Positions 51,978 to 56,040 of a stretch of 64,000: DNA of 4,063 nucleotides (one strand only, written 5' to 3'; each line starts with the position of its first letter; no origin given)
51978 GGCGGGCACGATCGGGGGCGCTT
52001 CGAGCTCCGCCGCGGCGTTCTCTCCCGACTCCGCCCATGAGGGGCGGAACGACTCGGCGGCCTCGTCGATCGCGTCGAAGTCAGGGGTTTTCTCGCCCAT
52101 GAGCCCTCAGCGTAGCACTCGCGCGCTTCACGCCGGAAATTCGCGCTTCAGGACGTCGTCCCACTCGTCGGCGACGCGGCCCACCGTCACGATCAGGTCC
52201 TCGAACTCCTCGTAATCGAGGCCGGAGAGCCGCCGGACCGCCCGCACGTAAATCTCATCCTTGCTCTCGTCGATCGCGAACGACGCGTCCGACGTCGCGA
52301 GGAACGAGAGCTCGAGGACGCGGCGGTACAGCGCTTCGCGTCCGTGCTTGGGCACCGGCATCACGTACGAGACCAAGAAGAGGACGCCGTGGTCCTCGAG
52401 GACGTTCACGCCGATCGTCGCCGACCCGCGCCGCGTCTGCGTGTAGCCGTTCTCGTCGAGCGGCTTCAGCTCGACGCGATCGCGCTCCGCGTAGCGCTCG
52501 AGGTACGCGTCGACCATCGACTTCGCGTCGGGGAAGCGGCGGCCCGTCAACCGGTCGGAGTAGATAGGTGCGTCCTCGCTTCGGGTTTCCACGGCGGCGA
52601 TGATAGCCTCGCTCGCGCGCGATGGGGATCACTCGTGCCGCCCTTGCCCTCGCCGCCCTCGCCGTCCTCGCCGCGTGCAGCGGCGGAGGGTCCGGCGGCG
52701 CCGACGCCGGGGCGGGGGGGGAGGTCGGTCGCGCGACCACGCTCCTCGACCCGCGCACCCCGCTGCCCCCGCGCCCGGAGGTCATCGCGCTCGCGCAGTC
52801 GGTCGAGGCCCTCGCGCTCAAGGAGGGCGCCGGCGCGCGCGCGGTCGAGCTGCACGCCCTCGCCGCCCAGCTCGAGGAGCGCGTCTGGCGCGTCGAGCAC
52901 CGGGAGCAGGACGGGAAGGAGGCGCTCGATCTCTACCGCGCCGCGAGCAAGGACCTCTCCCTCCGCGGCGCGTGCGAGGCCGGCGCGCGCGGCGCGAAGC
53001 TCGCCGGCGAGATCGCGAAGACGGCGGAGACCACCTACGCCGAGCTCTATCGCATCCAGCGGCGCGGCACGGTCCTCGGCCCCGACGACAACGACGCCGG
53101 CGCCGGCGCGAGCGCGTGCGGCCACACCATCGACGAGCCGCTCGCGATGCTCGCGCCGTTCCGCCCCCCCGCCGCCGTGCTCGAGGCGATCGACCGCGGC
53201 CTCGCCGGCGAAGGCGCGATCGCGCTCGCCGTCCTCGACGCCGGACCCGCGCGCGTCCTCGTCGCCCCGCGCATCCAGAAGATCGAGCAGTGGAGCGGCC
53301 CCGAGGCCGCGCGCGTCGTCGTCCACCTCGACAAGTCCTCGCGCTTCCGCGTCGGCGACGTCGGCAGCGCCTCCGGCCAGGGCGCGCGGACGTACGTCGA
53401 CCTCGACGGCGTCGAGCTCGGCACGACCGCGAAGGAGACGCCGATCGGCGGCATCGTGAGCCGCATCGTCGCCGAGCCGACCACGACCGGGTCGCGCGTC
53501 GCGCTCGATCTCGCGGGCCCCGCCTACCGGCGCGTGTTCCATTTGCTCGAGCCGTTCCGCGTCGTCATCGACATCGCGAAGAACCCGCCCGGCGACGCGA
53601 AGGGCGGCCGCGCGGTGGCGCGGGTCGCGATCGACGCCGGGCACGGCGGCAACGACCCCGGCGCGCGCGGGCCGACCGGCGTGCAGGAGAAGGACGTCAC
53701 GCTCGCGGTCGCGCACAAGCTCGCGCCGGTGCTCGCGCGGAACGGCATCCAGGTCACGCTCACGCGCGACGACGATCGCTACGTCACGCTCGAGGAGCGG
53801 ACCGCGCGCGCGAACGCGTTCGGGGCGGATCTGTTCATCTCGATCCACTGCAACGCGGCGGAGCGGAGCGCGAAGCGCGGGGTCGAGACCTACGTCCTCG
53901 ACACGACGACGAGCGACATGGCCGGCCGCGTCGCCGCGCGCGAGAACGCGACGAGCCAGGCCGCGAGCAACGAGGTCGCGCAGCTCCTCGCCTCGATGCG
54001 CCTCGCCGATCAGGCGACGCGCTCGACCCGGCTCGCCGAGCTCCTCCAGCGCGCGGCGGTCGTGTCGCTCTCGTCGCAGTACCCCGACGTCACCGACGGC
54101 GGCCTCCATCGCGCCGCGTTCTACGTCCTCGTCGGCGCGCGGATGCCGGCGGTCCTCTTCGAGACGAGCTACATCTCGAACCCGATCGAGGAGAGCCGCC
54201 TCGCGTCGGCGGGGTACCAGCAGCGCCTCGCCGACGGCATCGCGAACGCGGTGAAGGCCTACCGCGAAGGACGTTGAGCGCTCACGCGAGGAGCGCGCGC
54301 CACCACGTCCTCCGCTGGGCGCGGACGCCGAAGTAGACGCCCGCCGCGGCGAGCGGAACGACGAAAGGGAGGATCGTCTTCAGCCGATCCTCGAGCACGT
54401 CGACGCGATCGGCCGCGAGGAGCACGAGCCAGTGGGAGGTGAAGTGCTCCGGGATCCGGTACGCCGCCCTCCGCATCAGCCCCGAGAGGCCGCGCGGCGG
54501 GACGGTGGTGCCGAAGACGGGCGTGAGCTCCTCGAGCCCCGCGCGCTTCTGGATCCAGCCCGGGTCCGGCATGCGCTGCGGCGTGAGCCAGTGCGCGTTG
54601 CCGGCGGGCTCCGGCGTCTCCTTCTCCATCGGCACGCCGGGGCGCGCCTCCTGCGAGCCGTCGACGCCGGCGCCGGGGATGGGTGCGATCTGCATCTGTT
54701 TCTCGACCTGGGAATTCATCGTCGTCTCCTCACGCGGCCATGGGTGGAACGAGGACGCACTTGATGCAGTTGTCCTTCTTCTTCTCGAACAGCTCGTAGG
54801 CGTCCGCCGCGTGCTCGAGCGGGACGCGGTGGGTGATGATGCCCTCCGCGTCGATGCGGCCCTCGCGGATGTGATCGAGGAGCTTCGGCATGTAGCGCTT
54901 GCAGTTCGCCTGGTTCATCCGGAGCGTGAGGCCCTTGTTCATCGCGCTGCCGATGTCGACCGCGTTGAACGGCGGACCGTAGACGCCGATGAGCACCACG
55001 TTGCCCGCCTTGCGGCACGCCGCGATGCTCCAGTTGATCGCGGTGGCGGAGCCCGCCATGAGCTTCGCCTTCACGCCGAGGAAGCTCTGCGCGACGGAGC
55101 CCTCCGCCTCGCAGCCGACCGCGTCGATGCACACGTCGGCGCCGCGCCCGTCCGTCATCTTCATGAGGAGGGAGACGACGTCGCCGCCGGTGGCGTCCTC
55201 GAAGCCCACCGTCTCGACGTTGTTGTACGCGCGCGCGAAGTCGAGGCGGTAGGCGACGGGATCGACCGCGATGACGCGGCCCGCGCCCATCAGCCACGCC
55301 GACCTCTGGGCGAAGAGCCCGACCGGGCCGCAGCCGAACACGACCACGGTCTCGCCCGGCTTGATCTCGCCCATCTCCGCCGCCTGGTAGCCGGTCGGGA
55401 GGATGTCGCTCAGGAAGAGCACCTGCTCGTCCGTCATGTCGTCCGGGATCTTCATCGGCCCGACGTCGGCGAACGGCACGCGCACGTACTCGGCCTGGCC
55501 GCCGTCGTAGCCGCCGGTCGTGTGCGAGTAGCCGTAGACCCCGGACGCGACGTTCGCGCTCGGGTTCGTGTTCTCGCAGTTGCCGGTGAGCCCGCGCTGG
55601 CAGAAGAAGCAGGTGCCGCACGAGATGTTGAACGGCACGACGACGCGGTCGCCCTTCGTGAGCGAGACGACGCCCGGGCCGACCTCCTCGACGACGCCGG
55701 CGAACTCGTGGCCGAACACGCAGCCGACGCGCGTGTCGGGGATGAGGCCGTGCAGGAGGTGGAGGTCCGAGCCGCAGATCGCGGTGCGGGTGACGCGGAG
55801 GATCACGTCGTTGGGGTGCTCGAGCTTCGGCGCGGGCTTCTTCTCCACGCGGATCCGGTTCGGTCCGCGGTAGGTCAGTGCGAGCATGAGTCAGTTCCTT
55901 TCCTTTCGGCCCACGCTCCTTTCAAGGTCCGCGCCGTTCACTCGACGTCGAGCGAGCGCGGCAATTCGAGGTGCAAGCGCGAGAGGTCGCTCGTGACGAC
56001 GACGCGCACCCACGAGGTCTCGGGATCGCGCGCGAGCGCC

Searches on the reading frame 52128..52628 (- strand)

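Call 8: search_protein_families(library=pfam, proteins=[window:52128-52628:-], max_evalue=0.01)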
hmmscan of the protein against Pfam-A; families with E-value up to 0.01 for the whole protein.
window:52128-52628:- (166 aa): 4 families
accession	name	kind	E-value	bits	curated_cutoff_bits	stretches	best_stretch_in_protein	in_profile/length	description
PF22550.1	CesT_Tir_1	-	6.7e-05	23.3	27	1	79-151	46-116/131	CesT_Tir_1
PF05932.18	CesT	-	0.0004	20.9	22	1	76-156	36-118/119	Tir chaperone protein (CesT) family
PF22551.1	TY-Chap1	-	0.00041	20.4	27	1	35-164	3-124/132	T3SS (YopN, CesT) and YbjN peptide-binding chaperone 1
PF10722.14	YbjN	-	0.0057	17.3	22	0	63-160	27-124/126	Putative bacterial sensory transduction regulator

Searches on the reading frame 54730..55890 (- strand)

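Call 8: search_protein_families(library=pfam, proteins=[window:54730-55890:-], max_evalue=0.01)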
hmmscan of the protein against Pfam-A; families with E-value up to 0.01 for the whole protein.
window:54730-55890:- (386 aa): 5 families
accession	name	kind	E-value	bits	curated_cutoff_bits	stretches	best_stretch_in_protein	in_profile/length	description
PF08240.17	ADH_N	-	3.1e-25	88.8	23.5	1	26-145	2-101/104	Alcohol dehydrogenase GroES-like domain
PF00107.32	ADH_zinc_N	-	6.3e-14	52.5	31.8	1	189-262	1-70/129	Zinc-binding dehydrogenase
PF01728.25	FtsJ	-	1.8e-05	25.2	24.1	1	171-309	13-146/181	FtsJ-like methyltransferase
PF16912.11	Glu_dehyd_C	-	0.001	19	34.9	0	279-379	107-208/211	Glucose dehydrogenase C-terminus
PF13602.12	ADH_zinc_N_2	-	0.0029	19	27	0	237-371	13-126/134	Zinc-binding dehydrogenase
